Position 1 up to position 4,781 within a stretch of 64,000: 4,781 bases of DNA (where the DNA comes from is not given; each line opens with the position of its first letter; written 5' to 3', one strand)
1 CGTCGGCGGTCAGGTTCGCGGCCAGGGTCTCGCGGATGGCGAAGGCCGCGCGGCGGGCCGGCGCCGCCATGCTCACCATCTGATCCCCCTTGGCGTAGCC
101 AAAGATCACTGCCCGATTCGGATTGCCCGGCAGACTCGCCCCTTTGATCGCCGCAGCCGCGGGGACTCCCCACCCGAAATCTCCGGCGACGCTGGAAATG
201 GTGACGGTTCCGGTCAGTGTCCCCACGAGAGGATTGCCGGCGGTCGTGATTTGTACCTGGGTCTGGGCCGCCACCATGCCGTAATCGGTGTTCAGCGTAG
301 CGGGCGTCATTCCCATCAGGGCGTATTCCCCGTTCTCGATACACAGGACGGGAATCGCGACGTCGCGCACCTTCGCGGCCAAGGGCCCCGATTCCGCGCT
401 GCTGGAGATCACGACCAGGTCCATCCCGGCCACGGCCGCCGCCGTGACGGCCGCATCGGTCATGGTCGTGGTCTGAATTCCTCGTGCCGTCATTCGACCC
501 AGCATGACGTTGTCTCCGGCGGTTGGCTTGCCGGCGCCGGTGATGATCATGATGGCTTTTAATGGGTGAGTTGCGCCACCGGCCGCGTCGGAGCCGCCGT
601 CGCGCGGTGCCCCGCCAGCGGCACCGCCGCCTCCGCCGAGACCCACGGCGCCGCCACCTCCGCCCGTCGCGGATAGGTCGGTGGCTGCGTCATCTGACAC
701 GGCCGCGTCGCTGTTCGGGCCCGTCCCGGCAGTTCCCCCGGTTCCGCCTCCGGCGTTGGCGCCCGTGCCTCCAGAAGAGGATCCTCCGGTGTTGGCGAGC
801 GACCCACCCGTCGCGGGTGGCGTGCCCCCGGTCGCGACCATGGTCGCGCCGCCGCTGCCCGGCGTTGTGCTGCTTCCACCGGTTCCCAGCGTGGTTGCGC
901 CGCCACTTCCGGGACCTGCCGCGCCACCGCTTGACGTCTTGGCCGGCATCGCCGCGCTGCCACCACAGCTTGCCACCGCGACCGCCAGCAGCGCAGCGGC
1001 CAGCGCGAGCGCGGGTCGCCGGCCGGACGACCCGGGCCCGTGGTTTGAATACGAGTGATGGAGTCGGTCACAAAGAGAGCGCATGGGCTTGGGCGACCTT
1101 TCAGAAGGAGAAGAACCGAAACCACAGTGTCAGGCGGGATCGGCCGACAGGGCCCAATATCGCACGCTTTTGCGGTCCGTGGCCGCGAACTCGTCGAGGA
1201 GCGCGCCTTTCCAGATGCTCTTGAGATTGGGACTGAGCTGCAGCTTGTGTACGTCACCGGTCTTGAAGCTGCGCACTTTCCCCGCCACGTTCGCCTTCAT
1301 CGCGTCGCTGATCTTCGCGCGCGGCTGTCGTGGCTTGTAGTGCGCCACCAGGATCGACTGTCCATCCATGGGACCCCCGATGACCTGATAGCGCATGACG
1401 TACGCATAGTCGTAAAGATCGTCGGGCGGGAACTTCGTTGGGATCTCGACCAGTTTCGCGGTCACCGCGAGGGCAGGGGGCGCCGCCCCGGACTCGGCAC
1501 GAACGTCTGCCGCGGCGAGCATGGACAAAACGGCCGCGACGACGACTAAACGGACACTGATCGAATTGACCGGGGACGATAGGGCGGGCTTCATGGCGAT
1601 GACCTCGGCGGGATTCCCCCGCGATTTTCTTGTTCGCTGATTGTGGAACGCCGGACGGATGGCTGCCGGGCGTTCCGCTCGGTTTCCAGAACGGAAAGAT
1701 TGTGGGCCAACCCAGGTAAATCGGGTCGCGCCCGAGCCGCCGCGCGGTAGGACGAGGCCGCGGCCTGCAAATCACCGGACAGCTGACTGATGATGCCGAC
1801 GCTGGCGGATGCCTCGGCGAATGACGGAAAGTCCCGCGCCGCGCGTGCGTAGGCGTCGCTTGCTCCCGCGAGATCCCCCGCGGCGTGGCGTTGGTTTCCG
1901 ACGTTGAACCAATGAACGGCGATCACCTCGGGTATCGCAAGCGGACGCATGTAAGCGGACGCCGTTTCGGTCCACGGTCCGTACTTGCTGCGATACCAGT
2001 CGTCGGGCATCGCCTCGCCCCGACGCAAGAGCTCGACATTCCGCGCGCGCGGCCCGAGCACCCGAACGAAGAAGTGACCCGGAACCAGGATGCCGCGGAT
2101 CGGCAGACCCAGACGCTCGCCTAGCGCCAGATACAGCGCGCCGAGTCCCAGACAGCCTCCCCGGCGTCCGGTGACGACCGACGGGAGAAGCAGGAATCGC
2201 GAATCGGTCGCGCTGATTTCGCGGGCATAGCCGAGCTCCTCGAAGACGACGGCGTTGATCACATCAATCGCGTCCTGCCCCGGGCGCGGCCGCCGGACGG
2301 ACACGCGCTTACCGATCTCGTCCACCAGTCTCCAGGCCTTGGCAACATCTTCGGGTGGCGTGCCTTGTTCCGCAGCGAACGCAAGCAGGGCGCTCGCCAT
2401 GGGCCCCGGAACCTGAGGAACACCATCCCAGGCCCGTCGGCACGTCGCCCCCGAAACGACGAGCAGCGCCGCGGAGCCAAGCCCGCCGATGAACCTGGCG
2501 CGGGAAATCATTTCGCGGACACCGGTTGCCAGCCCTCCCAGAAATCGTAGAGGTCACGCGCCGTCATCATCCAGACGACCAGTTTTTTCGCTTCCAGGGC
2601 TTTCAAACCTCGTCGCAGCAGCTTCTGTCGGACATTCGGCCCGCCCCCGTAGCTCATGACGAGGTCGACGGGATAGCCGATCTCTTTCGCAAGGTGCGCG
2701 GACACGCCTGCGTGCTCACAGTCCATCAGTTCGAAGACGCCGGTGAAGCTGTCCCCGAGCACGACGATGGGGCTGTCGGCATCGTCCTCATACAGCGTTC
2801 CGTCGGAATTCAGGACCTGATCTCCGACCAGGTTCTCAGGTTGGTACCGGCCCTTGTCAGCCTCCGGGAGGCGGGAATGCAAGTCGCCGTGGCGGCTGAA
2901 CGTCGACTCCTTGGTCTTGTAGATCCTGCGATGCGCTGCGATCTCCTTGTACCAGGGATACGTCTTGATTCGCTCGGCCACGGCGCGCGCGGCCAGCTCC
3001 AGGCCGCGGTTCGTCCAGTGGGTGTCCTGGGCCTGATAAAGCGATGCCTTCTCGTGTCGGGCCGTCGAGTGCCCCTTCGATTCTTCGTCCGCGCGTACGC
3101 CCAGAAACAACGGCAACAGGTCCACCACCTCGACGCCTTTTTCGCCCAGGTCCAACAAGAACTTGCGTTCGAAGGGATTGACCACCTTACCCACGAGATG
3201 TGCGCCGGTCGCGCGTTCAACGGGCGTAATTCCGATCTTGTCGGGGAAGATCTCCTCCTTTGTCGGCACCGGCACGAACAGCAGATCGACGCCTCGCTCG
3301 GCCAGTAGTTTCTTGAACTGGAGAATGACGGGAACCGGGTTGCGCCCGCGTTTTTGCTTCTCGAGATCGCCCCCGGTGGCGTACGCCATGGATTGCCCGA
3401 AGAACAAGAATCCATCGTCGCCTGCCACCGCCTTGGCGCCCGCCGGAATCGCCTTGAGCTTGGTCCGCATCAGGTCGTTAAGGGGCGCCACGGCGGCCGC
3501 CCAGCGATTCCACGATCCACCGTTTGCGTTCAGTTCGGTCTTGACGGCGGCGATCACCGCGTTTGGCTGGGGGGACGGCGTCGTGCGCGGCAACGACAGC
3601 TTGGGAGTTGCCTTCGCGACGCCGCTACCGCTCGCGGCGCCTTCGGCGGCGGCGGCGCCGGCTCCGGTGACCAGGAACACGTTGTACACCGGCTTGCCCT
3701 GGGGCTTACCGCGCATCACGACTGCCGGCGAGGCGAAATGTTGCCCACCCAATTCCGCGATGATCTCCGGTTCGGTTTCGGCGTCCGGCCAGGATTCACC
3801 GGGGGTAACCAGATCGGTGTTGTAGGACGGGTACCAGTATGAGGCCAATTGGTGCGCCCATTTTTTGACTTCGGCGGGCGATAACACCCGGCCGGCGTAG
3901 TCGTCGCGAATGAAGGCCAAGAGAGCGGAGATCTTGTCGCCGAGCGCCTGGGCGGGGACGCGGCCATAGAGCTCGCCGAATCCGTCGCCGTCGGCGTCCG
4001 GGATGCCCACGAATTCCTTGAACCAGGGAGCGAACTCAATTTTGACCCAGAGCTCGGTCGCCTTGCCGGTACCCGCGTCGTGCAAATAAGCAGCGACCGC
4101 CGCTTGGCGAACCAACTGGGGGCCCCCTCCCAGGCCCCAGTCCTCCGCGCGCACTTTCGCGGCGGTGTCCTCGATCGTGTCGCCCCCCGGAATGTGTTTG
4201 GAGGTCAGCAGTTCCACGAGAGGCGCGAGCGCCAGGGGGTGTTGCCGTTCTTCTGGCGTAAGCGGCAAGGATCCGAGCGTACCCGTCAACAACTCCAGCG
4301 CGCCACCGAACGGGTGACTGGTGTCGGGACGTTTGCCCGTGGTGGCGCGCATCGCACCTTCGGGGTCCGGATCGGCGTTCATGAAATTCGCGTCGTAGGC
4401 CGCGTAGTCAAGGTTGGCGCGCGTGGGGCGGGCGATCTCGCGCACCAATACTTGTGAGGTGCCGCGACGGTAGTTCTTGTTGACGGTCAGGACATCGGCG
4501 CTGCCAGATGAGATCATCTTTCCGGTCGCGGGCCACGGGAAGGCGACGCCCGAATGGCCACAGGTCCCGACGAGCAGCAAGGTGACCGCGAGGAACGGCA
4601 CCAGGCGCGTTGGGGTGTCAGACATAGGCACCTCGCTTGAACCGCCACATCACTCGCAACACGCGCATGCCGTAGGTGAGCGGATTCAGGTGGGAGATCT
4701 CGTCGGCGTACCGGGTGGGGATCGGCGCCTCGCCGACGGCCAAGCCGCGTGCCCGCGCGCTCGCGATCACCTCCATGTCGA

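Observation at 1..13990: Eleven-gene envelope-glycan decoration locus fusing an Arn-like pentose-carrier module to a double AlgJ/AlgX plus MBOAT O-acetylation module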

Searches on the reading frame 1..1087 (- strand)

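Call 41: search_protein_families(library=pfam, proteins=[window:1-1087:-], max_evalue=0.01)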
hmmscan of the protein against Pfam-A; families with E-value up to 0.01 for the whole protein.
window:1-1087:- (362 aa): 0 families
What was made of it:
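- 1..1087 (-): Lipoprotein-like gene with a G/S/T-rich linker, running off the window. It is NOT part of the conserved system. No Pfam hit (call 41).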

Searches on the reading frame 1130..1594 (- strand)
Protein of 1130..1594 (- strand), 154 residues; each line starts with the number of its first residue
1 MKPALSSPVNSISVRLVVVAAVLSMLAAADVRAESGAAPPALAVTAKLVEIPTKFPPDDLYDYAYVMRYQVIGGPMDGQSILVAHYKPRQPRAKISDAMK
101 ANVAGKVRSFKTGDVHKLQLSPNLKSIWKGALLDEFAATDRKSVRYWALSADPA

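Call 4: search_protein_families(library=pfam, proteins=[window:1130-1594:-], max_evalue=0.01)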
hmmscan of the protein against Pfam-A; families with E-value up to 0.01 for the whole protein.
window:1130-1594:- (154 aa): 0 families

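Call 8: search_protein_families(library=ncbifam, proteins=[window:1130-1594:-], max_evalue=0.001)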
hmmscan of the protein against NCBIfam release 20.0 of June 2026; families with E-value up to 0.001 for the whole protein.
window:1130-1594:- (154 aa): 0 families

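Call 71: search_protein_families(library=pfam, proteins=[window:1130-1594:-], max_evalue=1)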
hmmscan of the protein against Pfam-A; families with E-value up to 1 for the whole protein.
window:1130-1594:- (154 aa): 0 families
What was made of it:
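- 1130..1594 (-): Small secreted protein (154 aa) in no known family; the most conserved member of the set. No Pfam or NCBIfam hit (calls 4, 8, 71).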

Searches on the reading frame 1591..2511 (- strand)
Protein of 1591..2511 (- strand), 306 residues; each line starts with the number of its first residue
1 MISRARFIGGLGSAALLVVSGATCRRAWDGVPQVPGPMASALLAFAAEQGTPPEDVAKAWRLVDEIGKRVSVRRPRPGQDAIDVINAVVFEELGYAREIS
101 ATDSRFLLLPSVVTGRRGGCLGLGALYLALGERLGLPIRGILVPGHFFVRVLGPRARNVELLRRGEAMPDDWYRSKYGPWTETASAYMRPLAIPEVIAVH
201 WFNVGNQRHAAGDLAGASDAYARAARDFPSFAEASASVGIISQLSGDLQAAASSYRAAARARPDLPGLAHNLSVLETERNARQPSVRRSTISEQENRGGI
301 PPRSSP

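Call 4: search_protein_families(library=pfam, proteins=[window:1591-2511:-], max_evalue=0.01)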
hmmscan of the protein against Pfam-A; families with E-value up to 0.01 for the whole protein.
window:1591-2511:- (306 aa): 3 families
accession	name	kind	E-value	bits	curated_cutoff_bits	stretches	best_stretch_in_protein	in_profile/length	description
PF13369.12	Transglut_core2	-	1.5e-14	54.2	23.5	1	62-152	10-99/155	Transglutaminase-like superfamily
PF13432.12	TPR_16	-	0.0017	19.2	32.7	1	210-266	9-65/65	Tetratricopeptide repeat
PF07719.23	TPR_2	-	0.0074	16.8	27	0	201-229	4-32/34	Tetratricopeptide repeat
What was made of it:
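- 1591..2511 (-): Transglutaminase-like (Transglut_core2) plus TPR protein (306 aa). Pfam Transglut_core2 scores 54 bits (call 4).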

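Call 8: search_protein_families(library=ncbifam, proteins=[window:1591-2511:-], max_evalue=0.001)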
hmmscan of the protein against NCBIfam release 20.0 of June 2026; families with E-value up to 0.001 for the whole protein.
window:1591-2511:- (306 aa): 1 family
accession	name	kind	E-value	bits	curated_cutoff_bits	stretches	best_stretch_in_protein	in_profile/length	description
NF033762.1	social_mot_Tgl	equivalog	0.00077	18.9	225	0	202-278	35-112/252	social motility TPR repeat lipoprotein Tgl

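Call 85: search_solved_structures(query=window:1591-2511:-, max_evalue=0.01)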
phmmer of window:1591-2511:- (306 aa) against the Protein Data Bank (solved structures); distinct sequences matched with E-value up to 0.01: 42.
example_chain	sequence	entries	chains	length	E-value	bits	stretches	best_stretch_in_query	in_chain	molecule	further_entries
9qhb_A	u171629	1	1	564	7.6e-28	101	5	176-263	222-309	Engineered tetratricopeptide repeat protein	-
7yeh_B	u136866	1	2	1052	1.2e-21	80.7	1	181-273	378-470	UDP-N-acetylglucosamine--peptide N-acetylglucosaminyltransferase 110 kDa subunit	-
7yea_A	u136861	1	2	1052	1.2e-21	80.7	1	181-273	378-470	UDP-N-acetylglucosamine--peptide N-acetylglucosaminyltransferase 110 kDa subunit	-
7ntf_A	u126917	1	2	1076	1.3e-21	80.5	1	181-273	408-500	Isoform 1 of UDP-N-acetylglucosamine--peptide N-acetylglucosaminyltransferase 110 kDa subu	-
8bu0_A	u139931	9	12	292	9.5e-17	64.6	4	176-264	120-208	Consensus tetratricopeptide repeat protein | Crystal structure of an 8-repeat consensus TPR superhelix with Zinc. | Monomer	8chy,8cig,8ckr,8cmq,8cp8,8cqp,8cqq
9qhc_A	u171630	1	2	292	8.3e-16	61.5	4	176-264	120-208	Engineered tetratricopeptide repeat protein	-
1w3b_A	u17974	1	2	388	1.1e-14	57.8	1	182-270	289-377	UDP-N-ACETYLGLUCOSAMINE--PEPTIDE N-ACETYLGLUCOSAMINYLTRANSFERASE 110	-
6eou_A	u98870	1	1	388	1.2e-14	57.7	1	182-270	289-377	UDP-N-acetylglucosamine--peptide N-acetylglucosaminyltransferase 110 kDa subunit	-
8cm9_A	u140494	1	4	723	7.5e-12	48.5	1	198-273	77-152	UDP-N-acetylglucosamine--peptide N-acetylglucosaminyltransferase 110 kDa subunit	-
6ibo_A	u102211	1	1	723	8.2e-12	48.4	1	198-273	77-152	UDP-N-acetylglucosamine--peptide N-acetylglucosaminyltransferase 110 kDa subunit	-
3pe3_A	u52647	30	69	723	8.2e-12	48.4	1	198-273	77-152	UDP-N-acetylglucosamine--peptide N-acetylglucosaminyltransferase 110 kDa subunit | UDP-N-ACETYLGLUCOSAMINE--PEPTIDE N-ACETYLGLUCOSAMINYL TRANSFERASE 110 KDA SUB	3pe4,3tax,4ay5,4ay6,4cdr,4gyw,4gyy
6q4m_A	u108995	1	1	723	8.3e-12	48.4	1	198-273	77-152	UDP-N-acetylglucosamine--peptide N-acetylglucosaminyltransferase 110 kDa subunit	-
6tka_AAA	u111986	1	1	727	8.3e-12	48.4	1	198-273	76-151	UDP-N-acetylglucosamine--peptide N-acetylglucosaminyltransferase 110 kDa subunit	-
5hgv_A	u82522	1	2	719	8.7e-12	48.3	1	201-273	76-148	UDP-N-acetylglucosamine--peptide N-acetylglucosaminyltransferase 110 kDa subunit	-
5nps_A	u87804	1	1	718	8.8e-12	48.3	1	201-273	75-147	UDP-N-acetylglucosamine--peptide N-acetylglucosaminyltransferase 110 kDa subunit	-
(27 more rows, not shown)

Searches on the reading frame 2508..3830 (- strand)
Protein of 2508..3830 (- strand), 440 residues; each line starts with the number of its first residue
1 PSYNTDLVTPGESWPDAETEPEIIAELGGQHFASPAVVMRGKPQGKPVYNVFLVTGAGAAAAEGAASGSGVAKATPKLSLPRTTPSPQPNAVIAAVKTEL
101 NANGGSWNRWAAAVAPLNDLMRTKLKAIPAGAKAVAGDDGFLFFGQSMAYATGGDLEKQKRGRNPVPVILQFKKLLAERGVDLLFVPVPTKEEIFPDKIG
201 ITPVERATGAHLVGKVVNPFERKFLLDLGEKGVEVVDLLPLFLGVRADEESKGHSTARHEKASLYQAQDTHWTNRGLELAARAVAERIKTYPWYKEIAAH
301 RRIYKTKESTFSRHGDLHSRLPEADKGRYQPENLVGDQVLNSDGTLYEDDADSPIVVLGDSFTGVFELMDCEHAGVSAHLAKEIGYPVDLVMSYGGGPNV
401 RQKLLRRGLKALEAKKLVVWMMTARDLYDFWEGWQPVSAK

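Call 71: search_protein_families(library=pfam, proteins=[window:2508-3830:-], max_evalue=1)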
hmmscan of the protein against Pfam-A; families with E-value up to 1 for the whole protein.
window:2508-3830:- (440 aa): 1 family
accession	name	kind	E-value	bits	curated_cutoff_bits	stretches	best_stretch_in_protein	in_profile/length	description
PF16822.11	ALGX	-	3.7e-27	96.1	26.5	1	135-422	2-266/268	SGNH hydrolase-like domain, acetyltransferase AlgX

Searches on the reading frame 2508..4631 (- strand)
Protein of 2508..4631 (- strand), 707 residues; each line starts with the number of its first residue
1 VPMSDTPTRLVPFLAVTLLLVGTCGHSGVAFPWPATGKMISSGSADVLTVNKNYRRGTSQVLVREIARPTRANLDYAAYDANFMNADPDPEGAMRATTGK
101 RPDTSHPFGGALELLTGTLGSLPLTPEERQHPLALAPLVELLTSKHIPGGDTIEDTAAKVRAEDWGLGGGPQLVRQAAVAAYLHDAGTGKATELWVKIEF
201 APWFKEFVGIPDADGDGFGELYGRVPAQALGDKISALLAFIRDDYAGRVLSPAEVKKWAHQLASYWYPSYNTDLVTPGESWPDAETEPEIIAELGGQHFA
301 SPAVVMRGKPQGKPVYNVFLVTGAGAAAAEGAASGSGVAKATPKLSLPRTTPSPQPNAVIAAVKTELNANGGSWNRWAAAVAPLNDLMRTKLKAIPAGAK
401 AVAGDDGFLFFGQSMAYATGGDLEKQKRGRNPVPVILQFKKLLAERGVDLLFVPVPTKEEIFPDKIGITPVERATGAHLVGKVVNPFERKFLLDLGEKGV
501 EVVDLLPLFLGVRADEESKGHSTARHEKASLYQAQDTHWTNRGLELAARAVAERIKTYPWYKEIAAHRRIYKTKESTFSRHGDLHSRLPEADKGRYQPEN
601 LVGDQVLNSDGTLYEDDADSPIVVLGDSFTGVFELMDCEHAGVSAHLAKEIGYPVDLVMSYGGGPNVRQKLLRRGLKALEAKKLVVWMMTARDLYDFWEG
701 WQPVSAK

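Call 4: search_protein_families(library=pfam, proteins=[window:2508-4631:-], max_evalue=0.01)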
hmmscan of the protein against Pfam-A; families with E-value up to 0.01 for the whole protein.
window:2508-4631:- (707 aa): 1 family
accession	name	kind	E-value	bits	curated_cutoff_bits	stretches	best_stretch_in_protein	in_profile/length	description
PF16822.11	ALGX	-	1.3e-26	94.3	26.5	1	402-689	2-266/268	SGNH hydrolase-like domain, acetyltransferase AlgX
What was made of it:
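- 2508..4631 (-): Secreted two-domain protein (705-707 aa): a conserved N-terminal domain of about 320 aa with unknown fold, plus a C-terminal AlgX/AlgJ-type SGNH domain. Pfam ALGX covers residues 402-689 (call 4).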

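Call 8: search_protein_families(library=ncbifam, proteins=[window:2508-4631:-], max_evalue=0.001)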
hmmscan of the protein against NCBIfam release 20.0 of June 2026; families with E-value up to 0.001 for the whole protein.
window:2508-4631:- (707 aa): 0 families

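Call 53: find_homologous_proteins(query=window:2508-4631:-, max_evalue=1e-10)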
Query window:2508-4631:- (707 aa): 502 proteins with E <= 1e-10 among 8000 candidates; the best 120 are listed.
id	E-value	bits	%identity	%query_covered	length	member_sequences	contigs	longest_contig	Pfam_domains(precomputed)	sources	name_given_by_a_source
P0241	0.0e+0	1615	100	100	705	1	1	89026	PF16822.12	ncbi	-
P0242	0.0e+0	1364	85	98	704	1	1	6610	PF16822.12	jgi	jgi:alginate O-acetyltransferase complex protein AlgJ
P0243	0.0e+0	1177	75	97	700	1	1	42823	PF16822.12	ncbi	-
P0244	0.0e+0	1155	74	97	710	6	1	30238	PF16822.12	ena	-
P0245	0.0e+0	1151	73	98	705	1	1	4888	PF16822.12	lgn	-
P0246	0.0e+0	1141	72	97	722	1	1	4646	PF16822.12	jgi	jgi:hypothetical protein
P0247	0.0e+0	1063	67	97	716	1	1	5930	PF16822.12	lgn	-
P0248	0.0e+0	1050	67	97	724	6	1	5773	PF16822.12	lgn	-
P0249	0.0e+0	1015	66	97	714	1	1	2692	PF16822.12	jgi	jgi:SGNH hydrolase-like domain, acetyltransferase AlgX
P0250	2.1e-298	1010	65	98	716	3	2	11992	PF16822.12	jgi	jgi:hypothetical protein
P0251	3.3e-295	999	64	100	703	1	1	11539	PF16822.12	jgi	jgi:SGNH hydrolase-like domain, acetyltransferase AlgX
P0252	2.0e-294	997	64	98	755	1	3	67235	PF16822.12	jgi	jgi:hypothetical protein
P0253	3.0e-293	993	65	97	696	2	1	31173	PF16822.12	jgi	jgi:alginate O-acetyltransferase complex protein AlgJ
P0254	4.2e-293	992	64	97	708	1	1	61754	PF16822.12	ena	-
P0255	1.1e-292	991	66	93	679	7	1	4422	PF16822.12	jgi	jgi:alginate O-acetyltransferase complex protein AlgJ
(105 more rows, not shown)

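Call 68: predict_structure(alignment_id=A2)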
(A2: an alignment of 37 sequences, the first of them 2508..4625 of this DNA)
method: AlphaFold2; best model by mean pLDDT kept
length: 705 residues; sequences in the alignment: 37
mean_pLDDT: 83.1   pTM: 0.80
mean pLDDT of the five models: 83.1, 81.5, 81.3, 81.1, 79.4
residues with pLDDT >= 90: 317; 70-90: 273; 50-70: 60; < 50: 55
segments of 3 or more residues with pLDDT < 50: 1-24, 323-338, 520-525, 628-632, 703-705
pLDDT, mean of each block of 10 residues (from residue 1): 42 46 66 79 90 86 93 78 61 65 90 91 93 86 81 88 78 87 90 92 87 87 91 92 91 83 63 83 90 91 80 87 41 42 84 96 97 96 97 88 93 92 84 93 96 94 95 94 96 97 96 75 61 89 95 96 93 82 84 85 86 87 69 64 94 82 74 85 91 70 46
secondary structure, 60 per line:
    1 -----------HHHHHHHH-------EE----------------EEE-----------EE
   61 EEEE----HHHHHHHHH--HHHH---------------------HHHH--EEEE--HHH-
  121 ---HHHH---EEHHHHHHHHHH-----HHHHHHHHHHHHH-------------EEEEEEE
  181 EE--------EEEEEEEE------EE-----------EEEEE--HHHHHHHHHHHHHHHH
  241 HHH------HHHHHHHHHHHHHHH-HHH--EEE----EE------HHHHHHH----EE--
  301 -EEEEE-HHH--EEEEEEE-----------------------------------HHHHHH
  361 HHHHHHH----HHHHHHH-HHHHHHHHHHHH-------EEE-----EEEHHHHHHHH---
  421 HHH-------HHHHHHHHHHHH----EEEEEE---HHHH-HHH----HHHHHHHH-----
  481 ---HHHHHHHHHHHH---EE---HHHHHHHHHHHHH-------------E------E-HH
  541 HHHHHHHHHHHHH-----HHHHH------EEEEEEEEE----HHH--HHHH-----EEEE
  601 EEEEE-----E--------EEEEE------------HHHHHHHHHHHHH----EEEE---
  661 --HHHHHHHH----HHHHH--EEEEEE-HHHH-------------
elements in order (helices of 4 or more, strands of 3 or more residues): H12-19 E45-47 E59-64 H69-77 H80-83 H105-108 E111-114 H124-127 H133-142 H148-160 E174-182 E191-198 E218-222 H225-243 H250-264 E271-273 H286-292 E302-306 E313-319 H355-367 H372-378 H380-391 E399-401 E407-409 H410-417 H431-442 E447-452 H456-459 H468-475 H484-495 H504-516 H539-553 H559-563 E570-578 H588-591 E597-605 E620-624 H637-649 E654-657 H663-670 H675-679 E682-687 H689-692
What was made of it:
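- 2508..4631 (-): The AF2 model has pLDDT 83 (call 68).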

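Call 72: fold_search(model_id=the predicted structure, library=pdb)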
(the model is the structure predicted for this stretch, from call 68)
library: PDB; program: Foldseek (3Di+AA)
matches with E <= 10: 171; with E <= 0.001: 5
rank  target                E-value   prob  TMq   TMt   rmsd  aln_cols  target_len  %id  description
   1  4o8v_B                6.2e-14  1.00  0.31  0.74   4.7       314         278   20  O-Acetyltransferase Domain of Pseudomonas putida AlgJ (released 2014-10-01)
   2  4o8v_A                1.4e-13  1.00  0.31  0.74   4.4       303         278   21  O-Acetyltransferase Domain of Pseudomonas putida AlgJ (released 2014-10-01)
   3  7ula_A                1.1e-11  1.00  0.30  0.46   5.1       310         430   20  Structure of the Pseudomonas putida AlgKX modification and secretion complex (released 2022-12-14)
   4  4knc_B                1.3e-11  1.00  0.30  0.48   6.1       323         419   19  Structural and functional characterization of Pseudomonas aeruginosa AlgX (released 2013-06-26)
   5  4knc_A                1.0e-10  1.00  0.31  0.50   4.3       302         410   16  Structural and functional characterization of Pseudomonas aeruginosa AlgX (released 2013-06-26)
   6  3cq5_B                3.7e-01  0.02  0.07  0.09  21.5       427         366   11  Histidinol-phosphate aminotransferase from Corynebacterium glutamicum in complex with PMP (released 2008-07-01)
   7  4ye5_B                4.6e-01  0.12  0.06  0.08  15.9       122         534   15  The crystal structure of a peptidoglycan synthetase from Bifidobacterium adolescentis ATCC 15703 (released 2015-03-18)
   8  3cq5_A                4.6e-01  0.02  0.06  0.09  21.0       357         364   11  Histidinol-phosphate aminotransferase from Corynebacterium glutamicum in complex with PMP (released 2008-07-01)
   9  1lap                  5.4e-01  0.02  0.07  0.09  18.1       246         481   12  MOLECULAR STRUCTURE OF LEUCINE AMINOPEPTIDASE AT 2.7-ANGSTROMS RESOLUTION (released 1991-10-15)
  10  9hcj_P0               7.5e-01  0.03  0.07  0.07  25.2       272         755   10  D. discoideum nuclear pore complex (released 2024-12-25)
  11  1ggq_B                8.8e-01  0.04  0.06  0.16  18.0       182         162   14  OUTER SURFACE PROTEIN C (OSPC) OF BORRELIA BURGDORFERI STRAIN B31 (released 2001-03-14)
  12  8zn7_C                9.3e-01  0.01  0.06  0.08  25.0       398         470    8  Crystal Structure of Designed Clock Protein KaiC (released 2025-04-16)
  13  5jx2                  1.0e+00  0.08  0.12  0.19  11.1       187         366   11  Crystal structure of MglB-2 (Tp0684) from Treponema pallidum (released 2016-08-31)
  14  7uij_D                1.0e+00  0.02  0.05  0.14  17.9       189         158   13  Structural studies of B5-OspC complex (released 2023-04-05)
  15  4ye5_A                1.1e+00  0.06  0.06  0.07  15.6       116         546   14  The crystal structure of a peptidoglycan synthetase from Bifidobacterium adolescentis ATCC 15703 (released 2015-03-18)
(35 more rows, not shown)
